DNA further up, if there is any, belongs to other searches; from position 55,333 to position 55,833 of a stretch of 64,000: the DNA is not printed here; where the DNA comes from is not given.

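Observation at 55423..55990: Second G+C-rich mini-cassette: consensus promoter with palindromic operator driving two tiny genes (67-aa acidic, 69-aa basic)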

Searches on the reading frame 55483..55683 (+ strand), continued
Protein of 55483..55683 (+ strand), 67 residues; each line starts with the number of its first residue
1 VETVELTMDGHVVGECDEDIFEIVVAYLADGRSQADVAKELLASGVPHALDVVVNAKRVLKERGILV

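Call 90: search_dna_similar(query=window:55483-55683:+, collection=phages, mode=protein, max_evalue=10, max_rows=10)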
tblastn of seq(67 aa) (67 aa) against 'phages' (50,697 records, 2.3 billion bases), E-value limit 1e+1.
Records with a match: 3; places in all: 3; records where one place covers at least 80% of the query: 1.
Best place of each record, by identity: <60% 3.
By first word of the organism name: Synechococcus 2; Burkholderia 1.
By host as written in the record: Synechococcus sp. CB0208 2; Burkholderia pseudomallei 1.
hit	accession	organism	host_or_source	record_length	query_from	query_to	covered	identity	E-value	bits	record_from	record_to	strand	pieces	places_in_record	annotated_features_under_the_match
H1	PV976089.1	Burkholderia phage vB_SBP26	Burkholderia pseudomallei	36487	11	65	82%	39.7%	9e+0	29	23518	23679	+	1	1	tail assembly protein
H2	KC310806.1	Synechococcus phage S-CBP2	Synechococcus sp. CB0208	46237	20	58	58%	43.6%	4e+0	30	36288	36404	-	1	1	tail fiber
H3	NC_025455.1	Synechococcus phage S-CBP2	Synechococcus sp. CB0208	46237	20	58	58%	43.6%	4e+0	30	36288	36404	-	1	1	tail fiber protein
